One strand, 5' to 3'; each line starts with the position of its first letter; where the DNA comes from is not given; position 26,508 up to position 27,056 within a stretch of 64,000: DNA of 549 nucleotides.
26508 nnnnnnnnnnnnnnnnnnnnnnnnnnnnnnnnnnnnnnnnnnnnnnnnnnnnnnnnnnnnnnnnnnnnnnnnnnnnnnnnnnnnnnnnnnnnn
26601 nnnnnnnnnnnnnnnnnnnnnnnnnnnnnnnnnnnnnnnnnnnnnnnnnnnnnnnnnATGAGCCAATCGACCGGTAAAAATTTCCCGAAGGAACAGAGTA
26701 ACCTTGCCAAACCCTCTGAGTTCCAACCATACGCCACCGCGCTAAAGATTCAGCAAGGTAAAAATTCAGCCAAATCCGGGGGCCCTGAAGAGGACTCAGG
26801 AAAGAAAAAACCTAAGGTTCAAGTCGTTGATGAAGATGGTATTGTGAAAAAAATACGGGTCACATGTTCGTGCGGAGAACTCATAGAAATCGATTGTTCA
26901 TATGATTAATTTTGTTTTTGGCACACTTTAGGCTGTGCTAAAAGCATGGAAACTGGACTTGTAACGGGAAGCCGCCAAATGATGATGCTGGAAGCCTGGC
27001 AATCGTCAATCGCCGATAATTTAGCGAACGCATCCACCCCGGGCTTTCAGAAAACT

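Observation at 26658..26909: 83-aa Cys-motif protein translationally coupled to motB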

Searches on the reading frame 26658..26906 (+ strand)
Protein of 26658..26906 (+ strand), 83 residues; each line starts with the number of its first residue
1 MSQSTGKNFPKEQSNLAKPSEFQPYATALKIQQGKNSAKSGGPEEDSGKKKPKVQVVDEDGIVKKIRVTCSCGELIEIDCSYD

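Call 3: search_protein_families(library=pfam, proteins=[window:26658-26906:+], max_evalue=1)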
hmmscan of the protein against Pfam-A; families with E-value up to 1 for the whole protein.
window:26658-26906:+ (83 aa): 0 families

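Call 4: search_protein_families(library=ncbifam, proteins=[window:26658-26906:+], max_evalue=1)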
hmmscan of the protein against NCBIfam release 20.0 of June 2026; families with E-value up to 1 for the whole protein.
window:26658-26906:+ (83 aa): 0 families

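Call 5: find_homologous_proteins(query=window:26658-26906:+, max_evalue=10)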
Query window:26658-26906:+ (83 aa): 1 proteins with E <= 10 among 1 candidates.
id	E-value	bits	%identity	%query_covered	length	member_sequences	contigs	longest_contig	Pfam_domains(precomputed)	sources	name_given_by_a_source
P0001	1.8e-47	176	100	100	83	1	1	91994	-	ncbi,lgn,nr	ncbi:MAG: hypothetical protein LAT55_00825 [Opitutales bacterium]|nr:hypothetical protein [Opitutale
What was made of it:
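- Checked: The identical protein is deposited as 'hypothetical protein LAT55_00825 [Opitutales bacterium]' (call 5).
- Tried and rejected: Word-indexed homology search with the single protein found only the protein itself (call 5).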

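Call 6: search_solved_structures(query=window:26658-26906:+, max_evalue=10)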
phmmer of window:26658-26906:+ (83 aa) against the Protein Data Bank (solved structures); distinct sequences matched with E-value up to 10: 0.

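Call 17: search_protein_representatives(protein=window:26658-26906:+)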
Query: 83 residues. Proteins with E-value up to 0.001 (for the whole library): 65; up to 1e-10: 5; up to 1e-30: 1. The best 65 are listed.
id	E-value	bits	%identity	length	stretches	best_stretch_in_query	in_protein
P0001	5.8e-48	176.3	100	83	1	1-83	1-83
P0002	1.3e-14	70.3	45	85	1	1-83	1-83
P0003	9.7e-14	67.5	44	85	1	1-82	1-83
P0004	1.5e-13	66.9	46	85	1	1-83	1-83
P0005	1.5e-11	60.5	47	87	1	3-83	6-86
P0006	9.8e-10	54.8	38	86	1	5-82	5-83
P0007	1.9e-09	53.9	38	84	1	1-82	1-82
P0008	4.0e-09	52.8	45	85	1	18-82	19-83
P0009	5.5e-09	52.4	47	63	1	24-83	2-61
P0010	2.9e-08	50.1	48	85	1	11-82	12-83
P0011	5.2e-08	49.3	39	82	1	7-82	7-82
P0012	6.8e-08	48.9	45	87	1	14-82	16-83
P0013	1.0e-07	48.4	44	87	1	20-82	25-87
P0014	2.8e-07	46.9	42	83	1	13-82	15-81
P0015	3.4e-07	46.7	39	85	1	7-82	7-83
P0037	3.8e-05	40.2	39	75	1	15-82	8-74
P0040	6.8e-05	39.4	36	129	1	5-82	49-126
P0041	7.8e-05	39.2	46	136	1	47-83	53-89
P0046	1.4e-04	38.4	51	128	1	42-82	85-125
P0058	4.9e-04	36.6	49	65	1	47-83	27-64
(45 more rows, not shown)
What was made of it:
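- Tried and rejected: The exhaustive search was needed (call 17).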

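Call 19: find_homologous_proteins(query=A2, max_evalue=0.001)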
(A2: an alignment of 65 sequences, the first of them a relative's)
Query A2 (65 sequences) (83 aa, profile of the alignment): 202 proteins with E <= 0.001 among 1527 candidates; the best 120 are listed.
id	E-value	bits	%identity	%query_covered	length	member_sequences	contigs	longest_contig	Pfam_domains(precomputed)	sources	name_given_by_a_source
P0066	1.1e-22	98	41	80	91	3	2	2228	-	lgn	-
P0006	1.4e-22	98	39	99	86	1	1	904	-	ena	-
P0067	1.5e-21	95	40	99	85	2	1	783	-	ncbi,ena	-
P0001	1.8e-21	94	100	100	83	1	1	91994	-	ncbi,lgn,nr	ncbi:MAG: hypothetical protein LAT55_00825 [Opitutales bacterium]|nr:hypothetical protein [Opitutale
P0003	2.3e-21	94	43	99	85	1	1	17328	-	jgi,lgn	jgi:hypothetical protein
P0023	1.1e-20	92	48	76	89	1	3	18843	-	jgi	jgi:hypothetical protein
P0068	5.1e-20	90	42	75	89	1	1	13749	-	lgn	-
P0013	6.2e-20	90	46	73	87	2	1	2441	-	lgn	-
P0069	1.1e-18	86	44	80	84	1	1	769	-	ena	-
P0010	2.5e-18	84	47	87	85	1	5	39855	-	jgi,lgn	jgi:hypothetical protein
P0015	2.9e-18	84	44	73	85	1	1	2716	-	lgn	-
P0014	6.1e-18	83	43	82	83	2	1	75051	-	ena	-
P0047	9.7e-18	83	39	73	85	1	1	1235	-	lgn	-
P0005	1.5e-17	82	44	100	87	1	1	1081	-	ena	-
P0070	1.8e-17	82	34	88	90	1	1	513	-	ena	-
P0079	5.5e-11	61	55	40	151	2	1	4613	-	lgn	-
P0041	3.3e-10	58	50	41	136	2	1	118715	-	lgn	-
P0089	4.4e-10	58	45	61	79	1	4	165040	-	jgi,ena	-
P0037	7.4e-10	57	38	82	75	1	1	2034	-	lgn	-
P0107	1.5e-9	56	37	86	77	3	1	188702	-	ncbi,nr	ncbi:MAG: hypothetical protein IPP19_06040 [Verrucomicrobia bacterium]|nr:hypothetical protein [Verr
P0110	1.6e-9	56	35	78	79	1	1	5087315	-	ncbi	ncbi:MAG: hypothetical protein QM790_14735 [Nibricoccus sp.]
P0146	6.8e-9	54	50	41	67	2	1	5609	-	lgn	-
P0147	7.3e-9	54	55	37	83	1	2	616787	-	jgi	jgi:hypothetical protein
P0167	1.4e-8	53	33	81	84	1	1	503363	-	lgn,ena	-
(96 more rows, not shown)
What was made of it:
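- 26658..26909 (+): CDS of the 83-aa protein ('X'), stop codon included. Family found in calls 17 and 19.
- Exhaustive phmmer found 65 cluster representatives (call 17) and a profile search found 202 proteins (call 19).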

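Call 20: find_encoding_contigs(protein=P0110, flank=5000, max_places=2)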
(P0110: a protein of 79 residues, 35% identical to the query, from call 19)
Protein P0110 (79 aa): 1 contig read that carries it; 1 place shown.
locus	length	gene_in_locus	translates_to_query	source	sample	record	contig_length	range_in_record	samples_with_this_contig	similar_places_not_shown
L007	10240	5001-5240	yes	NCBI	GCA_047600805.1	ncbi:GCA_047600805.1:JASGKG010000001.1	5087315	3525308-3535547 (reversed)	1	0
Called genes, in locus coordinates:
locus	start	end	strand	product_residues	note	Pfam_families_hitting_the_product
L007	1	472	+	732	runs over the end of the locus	PF00771:FHIPEP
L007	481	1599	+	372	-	-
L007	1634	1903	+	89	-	-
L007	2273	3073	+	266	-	PF04542:Sigma70_r2, PF04539:Sigma70_r3, PF08281:Sigma70_r4_2 (weak), PF04545:Sigma70_r4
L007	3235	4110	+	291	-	PF20560:MotA_N, PF01618:MotA_ExbB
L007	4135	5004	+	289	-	PF13677:MotB_plug, PF00691:OmpA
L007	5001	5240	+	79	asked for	-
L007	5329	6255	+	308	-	PF00532:Peripla_BP_1 (weak), PF13407:Peripla_BP_4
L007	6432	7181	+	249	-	PF22692:LlgE_F_G_D1, PF06429:Flg_bbr_C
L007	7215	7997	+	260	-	PF00460:Flg_bb_rod, PF22692:LlgE_F_G_D1, PF06429:Flg_bbr_C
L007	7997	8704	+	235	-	PF13144:ChapFlgA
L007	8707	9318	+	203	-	PF02107:FlgH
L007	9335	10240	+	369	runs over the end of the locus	PF02119:FlgI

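Call 21: find_encoding_contigs(protein=P0107, flank=5000, max_places=2)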
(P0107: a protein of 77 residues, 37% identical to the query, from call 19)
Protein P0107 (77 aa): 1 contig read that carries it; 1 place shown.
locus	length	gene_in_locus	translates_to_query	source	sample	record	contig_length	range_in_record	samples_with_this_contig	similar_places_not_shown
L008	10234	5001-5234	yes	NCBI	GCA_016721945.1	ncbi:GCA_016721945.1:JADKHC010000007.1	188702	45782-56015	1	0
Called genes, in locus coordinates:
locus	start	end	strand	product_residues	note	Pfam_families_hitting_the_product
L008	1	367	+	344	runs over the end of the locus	PF00348:polyprenyl_synt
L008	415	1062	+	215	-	PF07638:Sigma70_ECF, PF04542:Sigma70_r2, PF08281:Sigma70_r4_2, PF04545:Sigma70_r4 (weak)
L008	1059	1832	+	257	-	-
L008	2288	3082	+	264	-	PF04542:Sigma70_r2, PF04539:Sigma70_r3, PF04545:Sigma70_r4, PF08281:Sigma70_r4_2 (weak)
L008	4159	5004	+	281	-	PF13677:MotB_plug, PF00691:OmpA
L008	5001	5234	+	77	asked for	-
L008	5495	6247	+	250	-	PF22692:LlgE_F_G_D1, PF06429:Flg_bbr_C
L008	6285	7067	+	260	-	PF00460:Flg_bb_rod, PF22692:LlgE_F_G_D1, PF06429:Flg_bbr_C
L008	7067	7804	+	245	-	PF13144:ChapFlgA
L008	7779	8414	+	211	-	PF02107:FlgH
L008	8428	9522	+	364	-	PF02119:FlgI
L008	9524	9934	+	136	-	PF10135:Rod-binding (weak)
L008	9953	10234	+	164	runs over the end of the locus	PF05130:FlgN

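Call 22: find_encoding_contigs(protein=P0147, flank=5000, max_places=2)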
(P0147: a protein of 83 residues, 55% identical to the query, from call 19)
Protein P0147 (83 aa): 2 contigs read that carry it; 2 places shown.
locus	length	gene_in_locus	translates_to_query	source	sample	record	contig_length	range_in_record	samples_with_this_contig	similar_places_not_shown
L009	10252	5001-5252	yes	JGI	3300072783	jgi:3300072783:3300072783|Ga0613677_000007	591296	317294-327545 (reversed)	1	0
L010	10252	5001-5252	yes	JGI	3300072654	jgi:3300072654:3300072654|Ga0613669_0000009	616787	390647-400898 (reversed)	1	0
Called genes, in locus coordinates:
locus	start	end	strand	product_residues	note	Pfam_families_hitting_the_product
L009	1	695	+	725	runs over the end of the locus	PF00771:FHIPEP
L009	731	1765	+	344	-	PF00448:SRP54 (faint)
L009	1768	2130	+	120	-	-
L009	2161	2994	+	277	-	PF04542:Sigma70_r2, PF04539:Sigma70_r3, PF08281:Sigma70_r4_2 (weak), PF04545:Sigma70_r4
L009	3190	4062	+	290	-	PF20560:MotA_N, PF01618:MotA_ExbB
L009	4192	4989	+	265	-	PF13677:MotB_plug, PF00691:OmpA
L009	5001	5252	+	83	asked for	-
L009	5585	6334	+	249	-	PF22692:LlgE_F_G_D1, PF06429:Flg_bbr_C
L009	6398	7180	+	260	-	PF00460:Flg_bb_rod, PF22692:LlgE_F_G_D1, PF06429:Flg_bbr_C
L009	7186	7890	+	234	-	PF13144:ChapFlgA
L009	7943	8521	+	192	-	PF02107:FlgH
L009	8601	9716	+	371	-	PF02119:FlgI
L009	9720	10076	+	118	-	PF10135:Rod-binding (faint)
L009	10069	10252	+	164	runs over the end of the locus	PF05130:FlgN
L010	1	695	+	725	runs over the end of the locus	PF00771:FHIPEP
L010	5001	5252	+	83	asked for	-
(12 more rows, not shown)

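Call 25: search_solved_structures(query=A3, max_evalue=10, show_alignments=3)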
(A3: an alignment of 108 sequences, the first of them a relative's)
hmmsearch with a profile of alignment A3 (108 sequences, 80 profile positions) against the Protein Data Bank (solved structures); distinct sequences matched with E-value up to 10: 3.
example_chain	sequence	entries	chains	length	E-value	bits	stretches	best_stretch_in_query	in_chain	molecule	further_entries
6ysi_W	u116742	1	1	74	0.17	16.3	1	59-72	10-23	50S ribosomal protein L31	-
9t0z_4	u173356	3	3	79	0.39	15.1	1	59-69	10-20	Large ribosomal subunit protein bL31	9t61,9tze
6spb_1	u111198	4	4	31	0.51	14.7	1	60-72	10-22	50S ribosomal protein L31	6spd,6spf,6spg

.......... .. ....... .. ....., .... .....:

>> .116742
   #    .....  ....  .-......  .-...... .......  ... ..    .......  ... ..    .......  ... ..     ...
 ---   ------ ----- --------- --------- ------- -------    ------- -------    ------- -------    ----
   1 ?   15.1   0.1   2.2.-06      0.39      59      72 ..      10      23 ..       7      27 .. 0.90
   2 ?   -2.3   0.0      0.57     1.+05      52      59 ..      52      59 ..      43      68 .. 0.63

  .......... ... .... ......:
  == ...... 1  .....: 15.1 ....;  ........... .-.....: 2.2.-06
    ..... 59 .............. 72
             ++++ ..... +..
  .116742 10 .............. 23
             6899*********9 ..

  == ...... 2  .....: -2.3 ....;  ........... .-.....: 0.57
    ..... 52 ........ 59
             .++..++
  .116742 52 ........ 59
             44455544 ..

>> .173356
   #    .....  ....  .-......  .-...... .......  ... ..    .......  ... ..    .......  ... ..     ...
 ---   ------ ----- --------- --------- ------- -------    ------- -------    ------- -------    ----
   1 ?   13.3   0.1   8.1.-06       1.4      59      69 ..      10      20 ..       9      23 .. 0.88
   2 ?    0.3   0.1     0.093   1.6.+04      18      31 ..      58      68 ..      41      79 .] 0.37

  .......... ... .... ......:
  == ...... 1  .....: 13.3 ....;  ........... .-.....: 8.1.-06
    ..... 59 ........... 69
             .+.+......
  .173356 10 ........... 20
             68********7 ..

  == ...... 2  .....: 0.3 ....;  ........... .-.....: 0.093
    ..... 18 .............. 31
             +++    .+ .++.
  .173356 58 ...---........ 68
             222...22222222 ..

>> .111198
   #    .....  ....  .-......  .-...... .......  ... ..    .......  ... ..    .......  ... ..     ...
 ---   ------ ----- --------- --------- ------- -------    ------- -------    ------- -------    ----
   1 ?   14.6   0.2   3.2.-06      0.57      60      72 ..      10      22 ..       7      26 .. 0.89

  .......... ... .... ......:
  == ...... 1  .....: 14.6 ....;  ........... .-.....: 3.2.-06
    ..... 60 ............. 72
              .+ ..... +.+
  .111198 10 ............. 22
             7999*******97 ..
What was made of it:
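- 26865..26876 (+): Invariant knuckle C70-S71-C72-G73 in the beta2-beta3 turn. There is a local resemblance to the first zinc knuckle of ribosomal protein bL31, E=0.17, which is not significant (call 25).
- On bL31-type zinc ribbon: Only the first knuckle matches, at E=0.17 (call 25).
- Closest known: N-terminal zinc knuckle of ribosomal protein bL31. Same: In bL31 these two Cys are zinc ligands (call 25; the bL31 zinc site is from general knowledge).
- The knuckle CSCG resembles the bL31 zinc knuckle (call 25; weak).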

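Call 26: search_protein_families(library=pfam, alignment_id=A3, max_evalue=1)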
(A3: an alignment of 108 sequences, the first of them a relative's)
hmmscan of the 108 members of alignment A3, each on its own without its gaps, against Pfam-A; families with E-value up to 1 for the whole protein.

A. member 1, P0001 (83 aa): 0 families

B. families by the number of members that match (of 108 scanned): 26 families (the first 25 are shown)
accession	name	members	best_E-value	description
PF24010.1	DUF7324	3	0.012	Family of unknown function (DUF7324)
PF07704.17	PSK_trans_fac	2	0.039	Rv0623-like transcription factor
PF18485.7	GST_N_5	2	0.12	Glutathione S-transferase, N-terminal domain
PF18314.6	FAS_I_H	1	0.017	Fatty acid synthase type I helical domain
PF24128.1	Phage_zn_bind_4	1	0.022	Phage zinc binding protein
PF23530.1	YHR052C-B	1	0.03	YHR052C-B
PF01969.22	Ni_insertion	1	0.041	Nickel insertion protein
PF00658.24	MLLE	1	0.058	MLLE domain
PF12761.13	End3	1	0.063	Actin cytoskeleton-regulatory complex protein END3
PF20325.3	DUF6620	1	0.065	Family of unknown function (DUF6620)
PF02883.26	Alpha_adaptinC2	1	0.07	Adaptin C-terminal domain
PF07046.16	CRA_rpt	1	0.078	Cytoplasmic repetitive antigen (CRA) like repeat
PF12985.13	DUF3869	1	0.079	Domain of unknown function (DUF3869)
PF13750.12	Big_3_3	1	0.1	Bacterial Ig-like domain (group 3)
PF22996.2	C2H2-2nd_BIRD-IDD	1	0.14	BIRD-IDD transcription factor, second C2H2 zinc finger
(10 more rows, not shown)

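Call 27: predict_structure(alignment_id=A3)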
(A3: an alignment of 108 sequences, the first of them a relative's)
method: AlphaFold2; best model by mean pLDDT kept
length: 83 residues; sequences in the alignment: 108
mean_pLDDT: 70.2   pTM: 0.38
mean pLDDT of the five models: 70.2, 68.7, 66.0, 65.9, 64.5
residues with pLDDT >= 90: 25; 70-90: 14; 50-70: 30; < 50: 14
segments of 3 or more residues with pLDDT < 50: 14-17, 37-43
pLDDT, mean of each block of 10 residues (from residue 1): 55 52 69 51 52 92 94 92 84
secondary structure, 60 per line:
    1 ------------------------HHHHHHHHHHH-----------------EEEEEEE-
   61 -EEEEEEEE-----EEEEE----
elements in order: H25-35 E53-59 E62-69 E75-79
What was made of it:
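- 26658..26807 (+): N-terminal half (aa 1-50): low-complexity and predicted disordered. It carries a weak helix (aa 25-35) and the F-x-P-aromatic/aliphatic motif (EFQPY, aa 21-25). pLDDT 50-69 (call 27).
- On PilZ domain (YcgR, MotI, FlgZ, FlgX): The model is a three-stranded sheet, not a six-stranded barrel (call 27).
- Checked: The C-terminal 30 residues are predicted with pLDDT above 90 (call 27).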
